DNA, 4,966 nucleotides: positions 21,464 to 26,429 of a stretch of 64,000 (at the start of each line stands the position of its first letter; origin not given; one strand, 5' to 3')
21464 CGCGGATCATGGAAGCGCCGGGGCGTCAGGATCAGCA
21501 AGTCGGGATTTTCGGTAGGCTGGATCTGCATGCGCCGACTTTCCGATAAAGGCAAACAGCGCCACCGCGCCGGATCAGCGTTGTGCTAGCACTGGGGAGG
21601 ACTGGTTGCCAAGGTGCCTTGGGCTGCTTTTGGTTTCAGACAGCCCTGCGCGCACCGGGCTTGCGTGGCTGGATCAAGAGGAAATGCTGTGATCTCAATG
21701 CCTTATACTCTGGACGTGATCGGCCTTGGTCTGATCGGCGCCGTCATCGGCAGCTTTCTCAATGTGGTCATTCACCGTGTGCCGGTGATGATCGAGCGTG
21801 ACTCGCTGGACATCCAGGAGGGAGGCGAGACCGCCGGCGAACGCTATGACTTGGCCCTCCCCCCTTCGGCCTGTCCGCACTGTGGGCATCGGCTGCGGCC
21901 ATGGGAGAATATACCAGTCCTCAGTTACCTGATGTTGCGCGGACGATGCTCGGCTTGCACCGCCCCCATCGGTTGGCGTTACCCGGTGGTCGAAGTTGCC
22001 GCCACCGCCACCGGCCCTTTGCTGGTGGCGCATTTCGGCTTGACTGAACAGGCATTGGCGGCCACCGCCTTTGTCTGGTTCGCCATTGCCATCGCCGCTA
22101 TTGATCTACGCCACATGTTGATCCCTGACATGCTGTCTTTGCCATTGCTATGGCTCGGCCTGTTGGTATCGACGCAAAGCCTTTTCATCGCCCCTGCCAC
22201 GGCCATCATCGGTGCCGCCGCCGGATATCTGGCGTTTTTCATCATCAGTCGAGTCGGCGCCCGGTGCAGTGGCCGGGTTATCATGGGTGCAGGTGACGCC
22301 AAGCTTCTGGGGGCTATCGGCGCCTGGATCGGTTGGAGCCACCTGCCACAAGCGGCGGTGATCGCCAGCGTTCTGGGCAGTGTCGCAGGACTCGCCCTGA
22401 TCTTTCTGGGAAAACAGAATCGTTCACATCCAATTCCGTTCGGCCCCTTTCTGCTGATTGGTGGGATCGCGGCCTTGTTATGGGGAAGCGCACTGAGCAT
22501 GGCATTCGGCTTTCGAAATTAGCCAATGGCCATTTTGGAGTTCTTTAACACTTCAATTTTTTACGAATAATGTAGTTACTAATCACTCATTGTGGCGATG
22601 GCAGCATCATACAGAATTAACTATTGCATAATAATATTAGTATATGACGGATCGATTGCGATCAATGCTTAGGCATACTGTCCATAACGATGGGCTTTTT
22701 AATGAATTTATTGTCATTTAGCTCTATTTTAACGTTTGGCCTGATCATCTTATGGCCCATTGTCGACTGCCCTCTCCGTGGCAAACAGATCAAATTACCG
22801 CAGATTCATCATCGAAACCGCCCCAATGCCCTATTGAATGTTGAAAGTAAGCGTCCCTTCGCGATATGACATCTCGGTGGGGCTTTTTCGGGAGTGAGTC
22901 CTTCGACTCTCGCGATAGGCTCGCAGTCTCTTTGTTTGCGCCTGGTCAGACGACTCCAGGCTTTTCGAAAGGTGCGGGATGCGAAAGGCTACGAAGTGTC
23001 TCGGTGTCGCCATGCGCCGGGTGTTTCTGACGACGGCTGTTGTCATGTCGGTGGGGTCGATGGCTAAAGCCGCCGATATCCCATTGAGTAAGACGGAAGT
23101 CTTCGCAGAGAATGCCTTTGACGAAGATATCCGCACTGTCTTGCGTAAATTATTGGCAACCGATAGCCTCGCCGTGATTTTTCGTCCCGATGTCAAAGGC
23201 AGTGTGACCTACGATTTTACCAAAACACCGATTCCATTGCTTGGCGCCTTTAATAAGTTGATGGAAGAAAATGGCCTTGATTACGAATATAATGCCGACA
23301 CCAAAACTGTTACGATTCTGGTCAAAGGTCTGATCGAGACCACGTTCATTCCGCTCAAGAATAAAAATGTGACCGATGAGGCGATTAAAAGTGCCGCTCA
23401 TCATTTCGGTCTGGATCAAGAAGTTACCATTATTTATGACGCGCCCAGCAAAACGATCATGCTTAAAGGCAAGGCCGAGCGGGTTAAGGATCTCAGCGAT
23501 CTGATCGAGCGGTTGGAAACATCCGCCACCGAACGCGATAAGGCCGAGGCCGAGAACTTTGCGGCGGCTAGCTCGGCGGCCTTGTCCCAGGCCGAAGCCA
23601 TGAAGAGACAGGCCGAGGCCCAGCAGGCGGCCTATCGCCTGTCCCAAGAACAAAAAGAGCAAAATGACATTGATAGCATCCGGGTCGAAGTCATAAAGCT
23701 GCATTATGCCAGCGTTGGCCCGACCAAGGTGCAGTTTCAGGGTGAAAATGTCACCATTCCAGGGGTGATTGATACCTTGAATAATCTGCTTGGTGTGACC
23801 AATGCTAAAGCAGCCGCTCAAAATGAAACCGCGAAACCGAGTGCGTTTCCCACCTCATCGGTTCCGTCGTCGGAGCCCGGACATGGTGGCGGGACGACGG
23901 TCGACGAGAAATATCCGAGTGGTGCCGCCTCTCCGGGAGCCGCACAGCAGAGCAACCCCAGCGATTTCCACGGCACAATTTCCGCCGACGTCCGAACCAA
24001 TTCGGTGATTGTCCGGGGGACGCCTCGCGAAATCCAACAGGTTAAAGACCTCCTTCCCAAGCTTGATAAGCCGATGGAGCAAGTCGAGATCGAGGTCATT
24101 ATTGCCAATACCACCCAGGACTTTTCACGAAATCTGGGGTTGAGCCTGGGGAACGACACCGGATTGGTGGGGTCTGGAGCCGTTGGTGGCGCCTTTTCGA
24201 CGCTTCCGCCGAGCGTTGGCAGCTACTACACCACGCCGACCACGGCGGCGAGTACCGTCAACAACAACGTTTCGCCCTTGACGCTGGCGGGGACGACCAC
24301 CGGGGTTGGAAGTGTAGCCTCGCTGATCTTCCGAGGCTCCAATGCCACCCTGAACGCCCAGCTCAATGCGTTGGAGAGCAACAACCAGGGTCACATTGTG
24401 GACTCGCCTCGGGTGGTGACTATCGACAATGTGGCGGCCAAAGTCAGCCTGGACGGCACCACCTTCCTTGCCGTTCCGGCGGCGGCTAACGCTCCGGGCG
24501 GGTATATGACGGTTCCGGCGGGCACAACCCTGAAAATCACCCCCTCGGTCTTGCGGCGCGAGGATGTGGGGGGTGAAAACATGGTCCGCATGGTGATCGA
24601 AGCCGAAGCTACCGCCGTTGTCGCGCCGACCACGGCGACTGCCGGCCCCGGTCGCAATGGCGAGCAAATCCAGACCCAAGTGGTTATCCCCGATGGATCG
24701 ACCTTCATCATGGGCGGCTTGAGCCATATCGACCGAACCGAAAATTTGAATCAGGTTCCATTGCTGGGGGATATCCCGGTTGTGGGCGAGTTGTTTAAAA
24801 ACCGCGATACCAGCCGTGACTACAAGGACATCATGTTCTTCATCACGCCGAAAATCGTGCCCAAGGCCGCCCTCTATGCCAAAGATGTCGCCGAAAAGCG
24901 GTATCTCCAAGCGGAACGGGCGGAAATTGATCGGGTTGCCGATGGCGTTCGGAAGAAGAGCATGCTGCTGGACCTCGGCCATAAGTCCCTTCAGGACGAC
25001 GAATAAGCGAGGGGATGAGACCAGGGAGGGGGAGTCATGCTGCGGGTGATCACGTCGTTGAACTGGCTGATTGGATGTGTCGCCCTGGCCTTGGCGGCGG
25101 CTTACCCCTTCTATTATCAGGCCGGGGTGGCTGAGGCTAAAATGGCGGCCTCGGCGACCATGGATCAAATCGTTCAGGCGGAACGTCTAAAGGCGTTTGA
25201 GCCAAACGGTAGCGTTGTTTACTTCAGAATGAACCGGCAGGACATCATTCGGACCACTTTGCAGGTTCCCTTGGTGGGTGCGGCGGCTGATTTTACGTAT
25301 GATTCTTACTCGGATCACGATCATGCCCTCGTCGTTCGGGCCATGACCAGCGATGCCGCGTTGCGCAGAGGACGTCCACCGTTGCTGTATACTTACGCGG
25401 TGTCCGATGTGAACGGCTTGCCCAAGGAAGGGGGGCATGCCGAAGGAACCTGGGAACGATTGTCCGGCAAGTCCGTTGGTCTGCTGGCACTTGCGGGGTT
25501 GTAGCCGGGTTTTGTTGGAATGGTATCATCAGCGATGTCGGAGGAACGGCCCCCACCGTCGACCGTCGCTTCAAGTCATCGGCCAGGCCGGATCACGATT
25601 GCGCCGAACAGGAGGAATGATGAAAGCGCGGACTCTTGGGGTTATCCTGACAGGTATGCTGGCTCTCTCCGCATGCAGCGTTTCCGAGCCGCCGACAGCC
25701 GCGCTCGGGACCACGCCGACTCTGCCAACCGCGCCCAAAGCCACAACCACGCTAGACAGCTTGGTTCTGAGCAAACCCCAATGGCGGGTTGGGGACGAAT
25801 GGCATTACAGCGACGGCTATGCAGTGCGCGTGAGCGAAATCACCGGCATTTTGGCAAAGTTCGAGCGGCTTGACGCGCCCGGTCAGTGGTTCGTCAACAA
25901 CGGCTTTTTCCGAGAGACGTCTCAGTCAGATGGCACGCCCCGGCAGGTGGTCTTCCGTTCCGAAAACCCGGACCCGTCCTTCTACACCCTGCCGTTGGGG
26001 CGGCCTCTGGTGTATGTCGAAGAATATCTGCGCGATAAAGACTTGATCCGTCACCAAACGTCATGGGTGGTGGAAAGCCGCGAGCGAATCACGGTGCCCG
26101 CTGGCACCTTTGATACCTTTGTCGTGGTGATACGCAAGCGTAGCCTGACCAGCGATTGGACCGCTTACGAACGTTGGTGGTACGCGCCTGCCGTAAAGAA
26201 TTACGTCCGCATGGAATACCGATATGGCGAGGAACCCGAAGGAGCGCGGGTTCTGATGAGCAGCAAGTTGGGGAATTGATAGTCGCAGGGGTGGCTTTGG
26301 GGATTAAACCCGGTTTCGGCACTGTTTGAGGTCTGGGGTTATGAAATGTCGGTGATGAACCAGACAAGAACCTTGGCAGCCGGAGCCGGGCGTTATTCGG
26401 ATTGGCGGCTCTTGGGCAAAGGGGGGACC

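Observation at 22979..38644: Compact, co-directional T4P/T2SS-like machine with fused alignment-complex genes and no retraction ATPase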

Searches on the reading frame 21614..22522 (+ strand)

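Call 33: search_protein_families(library=pfam, proteins=[window:21614-22522:+], max_evalue=0.001)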
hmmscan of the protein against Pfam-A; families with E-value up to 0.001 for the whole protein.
window:21614-22522:+ (302 aa): 2 families
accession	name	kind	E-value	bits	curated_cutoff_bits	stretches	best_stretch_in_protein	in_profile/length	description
PF06750.18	A24_N_bact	-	2.6e-31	107.9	23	1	40-140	1-83/84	Bacterial Peptidase A24 N-terminal domain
PF01478.23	Peptidase_A24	-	3.6e-24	85.7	26.5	1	152-259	2-103/104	Type IV leader peptidase family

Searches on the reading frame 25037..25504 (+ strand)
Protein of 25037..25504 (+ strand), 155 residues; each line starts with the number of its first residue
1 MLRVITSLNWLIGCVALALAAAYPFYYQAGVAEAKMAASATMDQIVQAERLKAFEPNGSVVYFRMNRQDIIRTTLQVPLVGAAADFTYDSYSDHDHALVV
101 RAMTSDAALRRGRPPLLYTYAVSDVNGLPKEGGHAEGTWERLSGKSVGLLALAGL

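Call 4: search_protein_families(library=pfam, proteins=[window:25037-25504:+], max_evalue=0.01)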
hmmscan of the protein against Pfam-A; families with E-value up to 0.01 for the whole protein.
window:25037-25504:+ (155 aa): 0 families

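Call 6: search_protein_families(library=ncbifam, proteins=[window:25037-25504:+], max_evalue=0.01)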
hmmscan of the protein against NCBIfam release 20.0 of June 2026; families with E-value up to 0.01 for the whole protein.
window:25037-25504:+ (155 aa): 0 families

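Call 89: search_solved_structures(query=A7, max_evalue=10)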
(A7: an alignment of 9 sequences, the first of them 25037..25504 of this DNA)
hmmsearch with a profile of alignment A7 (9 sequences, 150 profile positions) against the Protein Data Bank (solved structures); distinct sequences matched with E-value up to 10: 1.
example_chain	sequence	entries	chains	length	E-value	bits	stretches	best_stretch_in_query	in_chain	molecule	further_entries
8tj2_C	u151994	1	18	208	0.026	17.7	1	5-64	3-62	Type IV major pilin protein PilA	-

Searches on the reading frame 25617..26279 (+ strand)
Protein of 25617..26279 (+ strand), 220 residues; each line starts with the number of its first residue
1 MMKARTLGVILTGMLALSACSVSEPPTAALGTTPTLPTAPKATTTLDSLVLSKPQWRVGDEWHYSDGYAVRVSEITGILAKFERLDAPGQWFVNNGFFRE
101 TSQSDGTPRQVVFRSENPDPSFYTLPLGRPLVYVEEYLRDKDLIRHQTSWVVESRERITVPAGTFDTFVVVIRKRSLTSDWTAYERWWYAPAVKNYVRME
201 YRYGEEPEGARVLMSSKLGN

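Call 4: search_protein_families(library=pfam, proteins=[window:25617-26279:+], max_evalue=0.01)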
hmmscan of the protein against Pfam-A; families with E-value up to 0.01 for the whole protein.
window:25617-26279:+ (220 aa): 1 family
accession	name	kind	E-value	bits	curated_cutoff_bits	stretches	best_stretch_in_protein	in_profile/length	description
PF21347.3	DUF3108_like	-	0.00028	21.2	27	1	152-194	136-180/199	DUF3108-like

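Call 6: search_protein_families(library=ncbifam, proteins=[window:25617-26279:+], max_evalue=0.01)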
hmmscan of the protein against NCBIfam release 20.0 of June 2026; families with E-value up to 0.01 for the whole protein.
window:25617-26279:+ (220 aa): 1 family
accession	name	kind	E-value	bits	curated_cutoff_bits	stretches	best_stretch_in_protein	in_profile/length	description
NF047631.1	SodCMycob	equivalog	0.0041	16.7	230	1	10-45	16-51/236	superoxide dismutase[Cu-Zn]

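Call 88: search_solved_structures(query=A6, max_evalue=10)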
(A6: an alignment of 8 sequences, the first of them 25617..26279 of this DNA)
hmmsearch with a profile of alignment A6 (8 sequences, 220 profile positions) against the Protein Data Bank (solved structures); distinct sequences matched with E-value up to 10: 2.
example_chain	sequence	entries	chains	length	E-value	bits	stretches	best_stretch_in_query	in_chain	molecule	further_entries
4fvs_A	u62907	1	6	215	0.00012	24.7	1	154-200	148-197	putative lipoprotein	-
9ism_B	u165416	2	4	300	0.94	12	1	8-101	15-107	Methanol oxidation protein MxaJ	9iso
